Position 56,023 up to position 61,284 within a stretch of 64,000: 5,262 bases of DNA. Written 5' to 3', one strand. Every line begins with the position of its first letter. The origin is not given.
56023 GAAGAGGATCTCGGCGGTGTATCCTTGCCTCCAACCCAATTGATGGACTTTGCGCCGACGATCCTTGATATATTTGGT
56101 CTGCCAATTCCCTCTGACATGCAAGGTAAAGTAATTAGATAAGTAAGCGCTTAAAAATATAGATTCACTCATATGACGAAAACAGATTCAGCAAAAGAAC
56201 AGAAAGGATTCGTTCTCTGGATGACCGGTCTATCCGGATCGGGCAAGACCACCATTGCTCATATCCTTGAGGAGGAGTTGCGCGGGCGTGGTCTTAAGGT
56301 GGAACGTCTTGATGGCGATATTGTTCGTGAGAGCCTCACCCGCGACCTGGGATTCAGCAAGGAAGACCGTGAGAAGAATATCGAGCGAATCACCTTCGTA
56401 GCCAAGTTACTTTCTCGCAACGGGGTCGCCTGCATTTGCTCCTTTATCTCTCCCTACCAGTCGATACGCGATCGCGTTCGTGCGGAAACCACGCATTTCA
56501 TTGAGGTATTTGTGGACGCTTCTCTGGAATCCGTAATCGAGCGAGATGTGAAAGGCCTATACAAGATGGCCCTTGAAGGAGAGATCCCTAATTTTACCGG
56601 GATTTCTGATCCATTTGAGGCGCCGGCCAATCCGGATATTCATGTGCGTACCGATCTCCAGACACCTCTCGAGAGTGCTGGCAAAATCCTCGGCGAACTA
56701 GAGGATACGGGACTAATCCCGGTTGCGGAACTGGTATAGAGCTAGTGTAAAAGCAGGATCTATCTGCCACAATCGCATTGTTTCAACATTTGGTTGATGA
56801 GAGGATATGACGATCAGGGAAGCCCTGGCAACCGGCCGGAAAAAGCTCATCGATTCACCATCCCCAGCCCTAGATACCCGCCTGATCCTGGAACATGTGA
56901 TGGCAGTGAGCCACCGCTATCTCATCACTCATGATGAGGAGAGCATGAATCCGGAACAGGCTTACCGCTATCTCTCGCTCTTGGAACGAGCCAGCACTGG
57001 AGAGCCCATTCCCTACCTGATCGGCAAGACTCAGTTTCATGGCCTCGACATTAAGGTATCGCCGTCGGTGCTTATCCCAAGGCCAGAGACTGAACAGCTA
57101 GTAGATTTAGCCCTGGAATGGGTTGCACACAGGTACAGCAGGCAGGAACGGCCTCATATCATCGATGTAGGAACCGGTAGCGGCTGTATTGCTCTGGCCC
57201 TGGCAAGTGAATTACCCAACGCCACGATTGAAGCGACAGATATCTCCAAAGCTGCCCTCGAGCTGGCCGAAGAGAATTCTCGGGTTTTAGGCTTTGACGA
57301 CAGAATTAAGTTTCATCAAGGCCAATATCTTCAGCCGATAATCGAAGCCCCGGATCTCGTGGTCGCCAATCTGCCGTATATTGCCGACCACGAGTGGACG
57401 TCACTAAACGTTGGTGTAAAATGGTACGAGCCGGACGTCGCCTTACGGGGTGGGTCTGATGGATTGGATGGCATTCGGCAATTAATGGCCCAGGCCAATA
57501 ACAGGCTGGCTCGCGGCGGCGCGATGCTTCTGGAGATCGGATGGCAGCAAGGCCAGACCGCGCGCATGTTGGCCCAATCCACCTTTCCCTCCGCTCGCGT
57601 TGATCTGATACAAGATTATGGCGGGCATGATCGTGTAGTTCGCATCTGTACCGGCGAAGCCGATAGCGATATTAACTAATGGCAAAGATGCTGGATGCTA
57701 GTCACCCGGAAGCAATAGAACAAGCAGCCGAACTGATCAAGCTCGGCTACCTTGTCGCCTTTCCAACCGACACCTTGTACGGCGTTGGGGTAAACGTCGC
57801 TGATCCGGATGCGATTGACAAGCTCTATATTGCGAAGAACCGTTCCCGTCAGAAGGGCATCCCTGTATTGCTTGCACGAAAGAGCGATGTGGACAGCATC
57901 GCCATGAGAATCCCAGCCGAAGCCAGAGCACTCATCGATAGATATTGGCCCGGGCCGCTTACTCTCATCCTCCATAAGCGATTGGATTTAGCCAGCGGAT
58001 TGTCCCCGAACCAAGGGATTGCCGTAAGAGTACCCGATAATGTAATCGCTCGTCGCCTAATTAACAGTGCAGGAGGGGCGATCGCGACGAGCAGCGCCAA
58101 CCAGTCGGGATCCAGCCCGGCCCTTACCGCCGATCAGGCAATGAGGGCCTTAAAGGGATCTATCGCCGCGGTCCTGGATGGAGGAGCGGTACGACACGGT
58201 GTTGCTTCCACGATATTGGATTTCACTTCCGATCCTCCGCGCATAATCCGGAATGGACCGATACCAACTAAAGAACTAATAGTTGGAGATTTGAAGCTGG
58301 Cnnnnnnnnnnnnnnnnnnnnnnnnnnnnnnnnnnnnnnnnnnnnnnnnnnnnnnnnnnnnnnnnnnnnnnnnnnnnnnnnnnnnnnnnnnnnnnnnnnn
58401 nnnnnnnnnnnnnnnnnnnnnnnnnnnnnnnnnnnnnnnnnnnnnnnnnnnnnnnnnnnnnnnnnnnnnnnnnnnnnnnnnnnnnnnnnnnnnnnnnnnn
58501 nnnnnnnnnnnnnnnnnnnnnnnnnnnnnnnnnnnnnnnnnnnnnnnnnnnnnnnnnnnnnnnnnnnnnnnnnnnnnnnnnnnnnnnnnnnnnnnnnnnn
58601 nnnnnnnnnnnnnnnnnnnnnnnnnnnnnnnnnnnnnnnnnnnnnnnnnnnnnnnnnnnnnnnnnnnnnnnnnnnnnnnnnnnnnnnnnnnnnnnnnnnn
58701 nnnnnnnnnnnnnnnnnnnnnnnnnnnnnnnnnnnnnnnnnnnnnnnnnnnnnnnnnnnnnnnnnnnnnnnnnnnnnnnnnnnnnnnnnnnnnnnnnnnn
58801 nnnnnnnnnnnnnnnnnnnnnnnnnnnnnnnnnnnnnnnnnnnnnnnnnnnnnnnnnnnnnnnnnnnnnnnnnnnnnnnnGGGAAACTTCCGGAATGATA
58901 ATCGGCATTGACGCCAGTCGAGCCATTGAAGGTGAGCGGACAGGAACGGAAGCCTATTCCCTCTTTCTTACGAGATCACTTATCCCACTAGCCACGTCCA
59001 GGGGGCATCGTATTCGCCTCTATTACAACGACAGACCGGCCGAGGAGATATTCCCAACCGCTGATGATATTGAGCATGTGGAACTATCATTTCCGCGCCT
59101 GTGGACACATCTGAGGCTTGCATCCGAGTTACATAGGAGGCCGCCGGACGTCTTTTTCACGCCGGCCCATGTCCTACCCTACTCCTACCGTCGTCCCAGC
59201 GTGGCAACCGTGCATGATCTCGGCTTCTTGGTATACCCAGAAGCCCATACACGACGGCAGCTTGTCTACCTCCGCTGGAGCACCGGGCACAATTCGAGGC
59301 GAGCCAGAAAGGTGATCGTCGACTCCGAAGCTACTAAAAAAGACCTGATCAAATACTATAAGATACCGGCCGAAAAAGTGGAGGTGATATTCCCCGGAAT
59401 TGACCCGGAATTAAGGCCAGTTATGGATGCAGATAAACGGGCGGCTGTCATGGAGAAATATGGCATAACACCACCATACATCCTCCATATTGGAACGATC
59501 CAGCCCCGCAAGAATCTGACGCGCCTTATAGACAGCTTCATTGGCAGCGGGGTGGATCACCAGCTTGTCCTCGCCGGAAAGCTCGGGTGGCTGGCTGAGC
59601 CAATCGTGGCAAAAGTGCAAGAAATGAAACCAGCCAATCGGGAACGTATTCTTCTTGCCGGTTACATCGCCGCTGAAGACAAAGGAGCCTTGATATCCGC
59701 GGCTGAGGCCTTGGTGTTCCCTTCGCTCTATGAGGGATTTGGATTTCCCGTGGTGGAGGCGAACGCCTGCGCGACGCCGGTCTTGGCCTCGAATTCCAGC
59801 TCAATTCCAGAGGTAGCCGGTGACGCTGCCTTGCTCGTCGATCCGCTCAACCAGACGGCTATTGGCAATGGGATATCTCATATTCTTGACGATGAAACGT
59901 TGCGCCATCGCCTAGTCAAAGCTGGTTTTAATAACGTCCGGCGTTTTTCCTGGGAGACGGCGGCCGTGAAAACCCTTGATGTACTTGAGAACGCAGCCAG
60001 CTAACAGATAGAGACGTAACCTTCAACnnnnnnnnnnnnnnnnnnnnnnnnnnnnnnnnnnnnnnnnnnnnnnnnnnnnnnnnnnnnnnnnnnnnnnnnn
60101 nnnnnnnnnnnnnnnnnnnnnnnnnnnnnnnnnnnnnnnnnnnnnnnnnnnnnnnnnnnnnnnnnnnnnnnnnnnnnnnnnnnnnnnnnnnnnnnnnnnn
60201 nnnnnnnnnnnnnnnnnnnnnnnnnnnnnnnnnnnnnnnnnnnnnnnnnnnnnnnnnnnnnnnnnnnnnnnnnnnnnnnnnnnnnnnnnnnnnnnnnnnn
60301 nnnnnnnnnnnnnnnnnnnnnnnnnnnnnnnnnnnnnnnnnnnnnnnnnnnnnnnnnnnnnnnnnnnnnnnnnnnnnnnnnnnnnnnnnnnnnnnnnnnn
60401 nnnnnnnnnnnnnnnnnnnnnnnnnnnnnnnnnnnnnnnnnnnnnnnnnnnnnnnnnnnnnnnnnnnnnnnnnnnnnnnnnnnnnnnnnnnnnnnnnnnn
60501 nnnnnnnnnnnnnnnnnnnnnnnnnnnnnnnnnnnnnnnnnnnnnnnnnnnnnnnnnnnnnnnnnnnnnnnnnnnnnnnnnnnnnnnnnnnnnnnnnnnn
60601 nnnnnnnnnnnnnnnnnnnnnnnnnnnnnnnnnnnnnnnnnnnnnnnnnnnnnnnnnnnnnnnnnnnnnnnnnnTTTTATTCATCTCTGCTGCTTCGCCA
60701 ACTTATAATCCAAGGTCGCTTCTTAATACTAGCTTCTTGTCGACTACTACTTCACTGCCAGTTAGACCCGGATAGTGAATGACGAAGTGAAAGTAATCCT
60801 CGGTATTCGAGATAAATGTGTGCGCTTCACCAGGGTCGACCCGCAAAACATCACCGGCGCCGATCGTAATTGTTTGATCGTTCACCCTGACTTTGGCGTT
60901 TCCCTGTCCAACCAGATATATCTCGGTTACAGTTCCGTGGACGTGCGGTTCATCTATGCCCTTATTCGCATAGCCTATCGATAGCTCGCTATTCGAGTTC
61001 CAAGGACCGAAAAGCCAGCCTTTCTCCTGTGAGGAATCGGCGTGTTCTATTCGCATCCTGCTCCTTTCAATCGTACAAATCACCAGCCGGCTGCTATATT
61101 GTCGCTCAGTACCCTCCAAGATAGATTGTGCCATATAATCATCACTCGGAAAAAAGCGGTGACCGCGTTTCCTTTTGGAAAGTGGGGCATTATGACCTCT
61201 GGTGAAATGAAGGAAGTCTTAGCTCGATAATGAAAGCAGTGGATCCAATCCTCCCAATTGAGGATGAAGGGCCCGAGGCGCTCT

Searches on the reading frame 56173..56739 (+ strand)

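Call 47: search_protein_families(library=pfam, proteins=[window:56173-56739:+], max_evalue=0.001)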
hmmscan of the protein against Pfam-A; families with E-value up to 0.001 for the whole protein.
window:56173-56739:+ (188 aa): 6 families
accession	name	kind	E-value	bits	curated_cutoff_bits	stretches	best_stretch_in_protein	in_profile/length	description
PF01583.26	APS_kinase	-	2.5e-60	203.3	21.1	1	11-159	1-152/152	Adenylylsulphate kinase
PF13671.12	AAA_33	-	4.8e-07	30.6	27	1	14-83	1-69/143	AAA domain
PF13238.12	AAA_18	-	8.9e-05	23.4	29.4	1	18-83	4-66/128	AAA domain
PF06414.18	Zeta_toxin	-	0.00022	21.1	22.3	1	8-54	12-57/199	Zeta toxin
PF08433.16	KTI12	-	0.00048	20.2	22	1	17-124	6-115/271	Chromatin associated protein KTI12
PF10609.15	ParA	-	0.00061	19.7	27.1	1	14-73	6-65/246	NUBPL iron-transfer P-loop NTPase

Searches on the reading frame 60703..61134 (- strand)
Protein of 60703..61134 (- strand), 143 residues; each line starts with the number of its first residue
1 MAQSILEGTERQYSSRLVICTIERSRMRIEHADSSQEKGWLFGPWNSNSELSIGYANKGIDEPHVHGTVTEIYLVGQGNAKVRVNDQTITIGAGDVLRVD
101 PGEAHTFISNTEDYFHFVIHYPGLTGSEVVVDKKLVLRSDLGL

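Call 47: search_protein_families(library=pfam, proteins=[window:60703-61134:-], max_evalue=0.001)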
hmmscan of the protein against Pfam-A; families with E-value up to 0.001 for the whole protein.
window:60703-61134:- (143 aa): 3 families
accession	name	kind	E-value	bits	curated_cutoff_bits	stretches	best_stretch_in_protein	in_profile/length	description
PF07883.17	Cupin_2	-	2.1e-10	40.6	27.2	1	59-118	9-67/70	Cupin domain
PF02311.25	AraC_binding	-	1.4e-09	38.2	21.1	1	54-123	10-78/135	AraC-like ligand binding domain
PF05899.18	Cupin_3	-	0.00062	19.9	23.5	0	67-105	23-62/74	EutQ-like cupin domain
